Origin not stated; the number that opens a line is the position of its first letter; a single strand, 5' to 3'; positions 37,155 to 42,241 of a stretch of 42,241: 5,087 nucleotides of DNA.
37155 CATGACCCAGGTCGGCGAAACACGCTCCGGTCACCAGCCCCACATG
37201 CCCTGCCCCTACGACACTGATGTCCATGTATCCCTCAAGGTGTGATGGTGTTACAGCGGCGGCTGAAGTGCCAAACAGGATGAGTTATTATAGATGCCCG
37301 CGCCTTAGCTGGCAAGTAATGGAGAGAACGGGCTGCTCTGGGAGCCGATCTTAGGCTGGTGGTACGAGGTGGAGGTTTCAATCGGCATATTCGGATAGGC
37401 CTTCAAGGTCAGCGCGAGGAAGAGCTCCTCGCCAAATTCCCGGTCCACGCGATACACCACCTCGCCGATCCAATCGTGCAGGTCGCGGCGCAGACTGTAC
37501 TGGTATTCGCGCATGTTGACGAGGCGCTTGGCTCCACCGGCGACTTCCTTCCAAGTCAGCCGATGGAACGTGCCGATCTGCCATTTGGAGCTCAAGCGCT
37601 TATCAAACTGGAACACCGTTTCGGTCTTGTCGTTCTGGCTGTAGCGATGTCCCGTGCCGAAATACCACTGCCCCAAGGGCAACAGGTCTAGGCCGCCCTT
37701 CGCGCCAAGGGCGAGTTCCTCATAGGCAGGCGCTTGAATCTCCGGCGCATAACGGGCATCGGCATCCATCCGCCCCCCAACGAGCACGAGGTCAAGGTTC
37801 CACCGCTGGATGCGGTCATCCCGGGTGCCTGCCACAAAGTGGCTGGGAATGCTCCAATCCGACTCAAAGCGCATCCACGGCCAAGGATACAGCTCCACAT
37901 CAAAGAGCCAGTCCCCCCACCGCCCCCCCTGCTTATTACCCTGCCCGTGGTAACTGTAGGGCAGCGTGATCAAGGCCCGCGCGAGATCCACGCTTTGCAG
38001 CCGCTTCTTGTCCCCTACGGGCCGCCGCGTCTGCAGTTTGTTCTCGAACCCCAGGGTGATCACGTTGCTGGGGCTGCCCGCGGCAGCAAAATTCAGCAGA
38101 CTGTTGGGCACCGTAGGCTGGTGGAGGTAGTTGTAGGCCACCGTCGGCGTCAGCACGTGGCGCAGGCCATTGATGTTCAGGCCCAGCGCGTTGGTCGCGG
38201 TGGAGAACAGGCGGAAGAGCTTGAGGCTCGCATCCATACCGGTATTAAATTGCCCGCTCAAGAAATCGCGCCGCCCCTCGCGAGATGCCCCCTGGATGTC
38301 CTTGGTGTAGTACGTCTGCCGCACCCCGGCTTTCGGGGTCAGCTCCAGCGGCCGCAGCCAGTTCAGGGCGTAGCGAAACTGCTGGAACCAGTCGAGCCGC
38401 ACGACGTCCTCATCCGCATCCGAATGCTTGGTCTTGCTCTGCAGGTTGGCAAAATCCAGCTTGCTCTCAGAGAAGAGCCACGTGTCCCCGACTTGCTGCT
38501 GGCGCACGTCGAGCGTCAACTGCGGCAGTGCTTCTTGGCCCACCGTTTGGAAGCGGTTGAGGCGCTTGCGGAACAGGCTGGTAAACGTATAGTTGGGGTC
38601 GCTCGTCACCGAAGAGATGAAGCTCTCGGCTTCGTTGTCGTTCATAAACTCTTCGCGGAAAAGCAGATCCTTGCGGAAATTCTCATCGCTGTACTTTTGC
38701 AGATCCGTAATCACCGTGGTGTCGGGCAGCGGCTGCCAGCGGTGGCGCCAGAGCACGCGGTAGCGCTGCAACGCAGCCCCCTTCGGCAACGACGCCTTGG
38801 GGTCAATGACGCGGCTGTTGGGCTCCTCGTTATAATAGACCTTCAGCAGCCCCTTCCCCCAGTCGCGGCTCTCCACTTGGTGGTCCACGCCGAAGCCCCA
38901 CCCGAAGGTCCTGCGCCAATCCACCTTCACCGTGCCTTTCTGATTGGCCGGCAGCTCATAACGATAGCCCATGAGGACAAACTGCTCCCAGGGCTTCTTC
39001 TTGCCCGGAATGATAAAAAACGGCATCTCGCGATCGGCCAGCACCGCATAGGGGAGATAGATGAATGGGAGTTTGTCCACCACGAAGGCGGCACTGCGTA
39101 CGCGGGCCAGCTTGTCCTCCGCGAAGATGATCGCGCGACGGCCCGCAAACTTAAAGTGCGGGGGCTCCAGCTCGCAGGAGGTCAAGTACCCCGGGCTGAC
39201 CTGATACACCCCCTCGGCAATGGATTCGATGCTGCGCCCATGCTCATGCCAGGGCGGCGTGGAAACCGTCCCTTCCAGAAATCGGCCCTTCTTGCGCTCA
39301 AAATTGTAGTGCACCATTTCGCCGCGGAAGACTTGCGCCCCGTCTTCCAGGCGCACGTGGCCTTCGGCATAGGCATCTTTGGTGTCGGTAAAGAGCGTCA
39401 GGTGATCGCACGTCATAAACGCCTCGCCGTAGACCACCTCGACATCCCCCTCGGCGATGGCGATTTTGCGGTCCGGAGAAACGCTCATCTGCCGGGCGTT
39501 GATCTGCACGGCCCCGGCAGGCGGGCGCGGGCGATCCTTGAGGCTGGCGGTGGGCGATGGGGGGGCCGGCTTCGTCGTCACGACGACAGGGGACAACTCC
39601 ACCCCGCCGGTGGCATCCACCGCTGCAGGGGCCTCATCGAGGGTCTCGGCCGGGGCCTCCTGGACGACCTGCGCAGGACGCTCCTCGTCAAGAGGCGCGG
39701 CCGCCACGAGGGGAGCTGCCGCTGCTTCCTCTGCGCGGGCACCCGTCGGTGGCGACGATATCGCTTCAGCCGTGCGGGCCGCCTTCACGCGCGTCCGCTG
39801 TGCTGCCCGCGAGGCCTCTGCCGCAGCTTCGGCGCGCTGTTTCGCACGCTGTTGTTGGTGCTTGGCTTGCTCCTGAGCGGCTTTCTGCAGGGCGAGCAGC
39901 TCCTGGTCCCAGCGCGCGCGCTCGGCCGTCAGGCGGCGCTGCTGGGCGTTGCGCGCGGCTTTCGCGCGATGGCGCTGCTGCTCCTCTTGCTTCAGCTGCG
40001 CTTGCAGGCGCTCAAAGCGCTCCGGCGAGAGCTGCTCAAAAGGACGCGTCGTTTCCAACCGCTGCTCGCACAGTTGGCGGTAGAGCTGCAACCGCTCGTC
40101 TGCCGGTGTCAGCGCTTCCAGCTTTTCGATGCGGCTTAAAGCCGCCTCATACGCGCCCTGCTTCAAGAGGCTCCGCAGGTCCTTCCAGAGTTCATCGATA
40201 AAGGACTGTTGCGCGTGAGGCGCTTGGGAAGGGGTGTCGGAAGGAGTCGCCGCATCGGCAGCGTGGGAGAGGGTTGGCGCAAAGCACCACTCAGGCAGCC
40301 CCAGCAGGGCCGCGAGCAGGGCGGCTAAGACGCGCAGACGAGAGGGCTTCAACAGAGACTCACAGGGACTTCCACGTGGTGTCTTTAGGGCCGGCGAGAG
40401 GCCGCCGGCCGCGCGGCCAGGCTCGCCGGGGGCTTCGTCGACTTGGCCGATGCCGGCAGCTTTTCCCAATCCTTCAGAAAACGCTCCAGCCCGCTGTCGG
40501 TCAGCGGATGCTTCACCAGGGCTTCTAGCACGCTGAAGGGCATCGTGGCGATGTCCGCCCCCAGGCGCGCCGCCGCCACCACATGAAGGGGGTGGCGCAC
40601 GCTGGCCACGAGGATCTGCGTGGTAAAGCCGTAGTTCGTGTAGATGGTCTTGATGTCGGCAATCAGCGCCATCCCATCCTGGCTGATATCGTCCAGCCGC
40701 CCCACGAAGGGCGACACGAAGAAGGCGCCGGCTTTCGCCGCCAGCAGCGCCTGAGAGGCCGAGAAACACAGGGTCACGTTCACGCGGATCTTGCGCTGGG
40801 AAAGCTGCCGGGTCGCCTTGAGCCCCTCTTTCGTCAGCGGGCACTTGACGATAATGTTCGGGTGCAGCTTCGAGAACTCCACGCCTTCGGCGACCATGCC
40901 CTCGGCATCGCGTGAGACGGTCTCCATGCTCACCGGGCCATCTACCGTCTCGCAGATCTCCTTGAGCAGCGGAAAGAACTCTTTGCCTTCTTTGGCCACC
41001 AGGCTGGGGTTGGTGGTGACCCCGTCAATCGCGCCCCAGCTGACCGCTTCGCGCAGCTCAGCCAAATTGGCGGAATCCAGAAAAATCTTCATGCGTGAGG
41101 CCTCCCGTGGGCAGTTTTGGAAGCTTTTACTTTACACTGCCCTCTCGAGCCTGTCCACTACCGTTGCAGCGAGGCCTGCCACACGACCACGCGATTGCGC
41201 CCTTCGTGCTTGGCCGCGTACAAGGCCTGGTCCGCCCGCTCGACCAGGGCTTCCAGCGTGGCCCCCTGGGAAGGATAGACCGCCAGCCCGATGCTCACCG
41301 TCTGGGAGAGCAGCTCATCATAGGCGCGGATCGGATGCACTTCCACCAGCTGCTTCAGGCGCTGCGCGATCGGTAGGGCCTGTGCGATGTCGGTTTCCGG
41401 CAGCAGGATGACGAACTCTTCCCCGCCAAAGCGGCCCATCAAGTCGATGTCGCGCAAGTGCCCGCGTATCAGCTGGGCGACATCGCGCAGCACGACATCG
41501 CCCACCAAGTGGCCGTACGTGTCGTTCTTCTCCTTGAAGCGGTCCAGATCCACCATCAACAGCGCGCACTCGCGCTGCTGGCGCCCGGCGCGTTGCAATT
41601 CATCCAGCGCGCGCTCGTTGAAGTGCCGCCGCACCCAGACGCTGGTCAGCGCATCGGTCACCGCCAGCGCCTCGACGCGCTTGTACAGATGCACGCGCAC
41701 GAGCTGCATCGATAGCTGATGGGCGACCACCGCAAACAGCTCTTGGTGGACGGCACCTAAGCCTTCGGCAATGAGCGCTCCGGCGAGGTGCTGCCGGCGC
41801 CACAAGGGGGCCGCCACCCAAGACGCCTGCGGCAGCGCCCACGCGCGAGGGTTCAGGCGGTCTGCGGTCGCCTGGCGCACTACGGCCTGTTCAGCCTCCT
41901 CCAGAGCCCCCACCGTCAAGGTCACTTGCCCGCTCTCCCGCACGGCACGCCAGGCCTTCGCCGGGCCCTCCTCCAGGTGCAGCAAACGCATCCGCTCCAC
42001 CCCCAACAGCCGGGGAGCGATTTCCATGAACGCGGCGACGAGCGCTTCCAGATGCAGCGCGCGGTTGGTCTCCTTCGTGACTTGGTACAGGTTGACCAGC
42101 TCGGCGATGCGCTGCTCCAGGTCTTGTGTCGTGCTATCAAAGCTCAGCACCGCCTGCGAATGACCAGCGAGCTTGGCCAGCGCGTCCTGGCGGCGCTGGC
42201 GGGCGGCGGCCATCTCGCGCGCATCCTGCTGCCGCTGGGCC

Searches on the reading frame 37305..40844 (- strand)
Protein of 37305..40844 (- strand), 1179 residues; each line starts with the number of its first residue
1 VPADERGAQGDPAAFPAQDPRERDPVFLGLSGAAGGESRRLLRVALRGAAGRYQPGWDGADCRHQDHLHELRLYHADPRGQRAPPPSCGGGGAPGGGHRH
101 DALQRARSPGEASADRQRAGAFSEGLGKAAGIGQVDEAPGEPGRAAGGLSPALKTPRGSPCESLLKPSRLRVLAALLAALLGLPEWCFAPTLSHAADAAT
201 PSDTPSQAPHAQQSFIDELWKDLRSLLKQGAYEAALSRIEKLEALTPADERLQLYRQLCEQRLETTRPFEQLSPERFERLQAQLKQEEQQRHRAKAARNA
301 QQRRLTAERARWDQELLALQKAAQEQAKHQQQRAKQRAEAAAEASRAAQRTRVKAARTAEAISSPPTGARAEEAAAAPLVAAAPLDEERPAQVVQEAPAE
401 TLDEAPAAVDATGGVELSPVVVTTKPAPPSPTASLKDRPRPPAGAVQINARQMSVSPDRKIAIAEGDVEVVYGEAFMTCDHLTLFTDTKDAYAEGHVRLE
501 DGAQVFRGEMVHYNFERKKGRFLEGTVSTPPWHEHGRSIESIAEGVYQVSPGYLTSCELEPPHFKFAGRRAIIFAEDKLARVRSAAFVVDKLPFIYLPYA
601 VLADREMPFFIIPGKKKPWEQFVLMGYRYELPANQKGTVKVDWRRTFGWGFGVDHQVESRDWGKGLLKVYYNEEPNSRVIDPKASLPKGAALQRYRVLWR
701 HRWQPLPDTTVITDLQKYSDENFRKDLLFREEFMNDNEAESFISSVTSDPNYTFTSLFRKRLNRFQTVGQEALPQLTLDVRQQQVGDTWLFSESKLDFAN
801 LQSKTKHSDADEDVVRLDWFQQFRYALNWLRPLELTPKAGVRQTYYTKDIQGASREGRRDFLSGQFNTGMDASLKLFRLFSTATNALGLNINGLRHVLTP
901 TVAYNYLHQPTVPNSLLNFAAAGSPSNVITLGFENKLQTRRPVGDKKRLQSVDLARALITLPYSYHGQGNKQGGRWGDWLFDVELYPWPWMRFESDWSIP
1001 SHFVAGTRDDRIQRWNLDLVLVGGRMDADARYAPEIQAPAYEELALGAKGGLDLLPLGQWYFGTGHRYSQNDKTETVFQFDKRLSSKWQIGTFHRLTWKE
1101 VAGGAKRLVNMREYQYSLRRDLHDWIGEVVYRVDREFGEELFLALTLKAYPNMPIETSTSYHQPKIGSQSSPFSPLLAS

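Call 6: search_protein_families(library=pfam, proteins=[window:37305-40844:-], max_evalue=1)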
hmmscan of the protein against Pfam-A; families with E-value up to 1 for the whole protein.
window:37305-40844:- (1179 aa): 5 families
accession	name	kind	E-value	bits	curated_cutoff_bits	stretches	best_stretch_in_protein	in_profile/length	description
PF04453.20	LptD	-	5e-09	36.4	22.4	1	693-913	2-215/384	LPS transport system D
PF19838.5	LptD_2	-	5.8e-06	25.7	22.5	1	636-906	65-349/464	LptD protein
PF14739.11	DUF4472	-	0.0098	16.9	26.6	1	249-343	3-106/107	Domain of unknown function (DUF4472)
PF06835.18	LptC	-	0.023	14.8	21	1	445-524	84-168/175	Lipopolysaccharide-assembly, LptC-related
PF03968.19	LptD_N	-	0.034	14.8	20.4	1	447-501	1-45/113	LptA/(LptD N-terminal domain) LPS transport protein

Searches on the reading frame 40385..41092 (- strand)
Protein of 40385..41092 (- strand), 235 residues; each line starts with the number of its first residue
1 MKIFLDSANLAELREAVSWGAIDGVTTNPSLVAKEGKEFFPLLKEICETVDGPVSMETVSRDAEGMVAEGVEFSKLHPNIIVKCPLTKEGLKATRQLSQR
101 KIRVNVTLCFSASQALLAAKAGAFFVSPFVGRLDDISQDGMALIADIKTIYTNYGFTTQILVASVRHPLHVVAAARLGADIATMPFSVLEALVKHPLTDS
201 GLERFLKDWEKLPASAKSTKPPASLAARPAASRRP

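Call 6: search_protein_families(library=pfam, proteins=[window:40385-41092:-], max_evalue=1)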
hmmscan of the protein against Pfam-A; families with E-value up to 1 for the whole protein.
window:40385-41092:- (235 aa): 1 family
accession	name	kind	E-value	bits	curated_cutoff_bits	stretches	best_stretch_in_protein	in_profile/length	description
PF00923.25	TAL_FSA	-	1.2e-60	205.7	27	1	3-213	1-282/285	Transaldolase/Fructose-6-phosphate aldolase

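Call 74: list_cluster_members(proteins=[window:40385-41092:-, window:35935-37227:-, window:34933-35913:-, window:33577-34920:-, window:27884-29716:-, window:10323-12263:-, window:41158-42213:-, window:30101-31060:-])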
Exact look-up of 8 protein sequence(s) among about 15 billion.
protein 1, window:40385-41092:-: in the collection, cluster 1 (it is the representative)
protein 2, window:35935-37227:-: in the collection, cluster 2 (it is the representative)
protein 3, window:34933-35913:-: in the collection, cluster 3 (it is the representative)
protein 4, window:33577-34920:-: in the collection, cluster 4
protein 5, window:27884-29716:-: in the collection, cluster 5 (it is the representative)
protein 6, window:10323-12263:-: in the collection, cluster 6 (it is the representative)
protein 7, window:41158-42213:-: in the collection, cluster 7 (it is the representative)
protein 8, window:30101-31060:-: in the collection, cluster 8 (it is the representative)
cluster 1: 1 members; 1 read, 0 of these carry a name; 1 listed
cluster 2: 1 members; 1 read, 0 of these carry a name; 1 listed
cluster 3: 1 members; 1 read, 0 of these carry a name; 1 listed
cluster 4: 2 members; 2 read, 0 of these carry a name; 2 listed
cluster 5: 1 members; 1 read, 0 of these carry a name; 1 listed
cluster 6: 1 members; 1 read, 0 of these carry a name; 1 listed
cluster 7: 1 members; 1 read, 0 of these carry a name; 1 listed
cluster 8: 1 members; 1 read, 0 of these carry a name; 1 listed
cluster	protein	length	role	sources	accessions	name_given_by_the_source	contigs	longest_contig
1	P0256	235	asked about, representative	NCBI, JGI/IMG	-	-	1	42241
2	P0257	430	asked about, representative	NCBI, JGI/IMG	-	-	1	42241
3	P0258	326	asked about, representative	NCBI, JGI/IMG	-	-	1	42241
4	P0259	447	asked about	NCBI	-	-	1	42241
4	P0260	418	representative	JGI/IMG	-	-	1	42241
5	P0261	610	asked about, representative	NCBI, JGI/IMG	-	-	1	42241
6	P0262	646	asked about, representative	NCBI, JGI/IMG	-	-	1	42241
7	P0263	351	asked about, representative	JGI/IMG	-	-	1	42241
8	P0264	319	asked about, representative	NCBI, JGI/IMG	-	-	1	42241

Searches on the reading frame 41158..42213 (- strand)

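Call 6: search_protein_families(library=pfam, proteins=[window:41158-42213:-], max_evalue=1)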
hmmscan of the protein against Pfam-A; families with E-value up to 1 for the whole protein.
window:41158-42213:- (351 aa): 2 families
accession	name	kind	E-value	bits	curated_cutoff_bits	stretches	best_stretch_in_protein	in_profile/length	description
PF00990.26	GGDEF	-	2.4e-46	157.9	23.8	1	184-341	1-161/161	Diguanylate cyclase, GGDEF domain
PF01590.32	GAF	-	0.0023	18.9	22.4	1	55-171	2-133/133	GAF domain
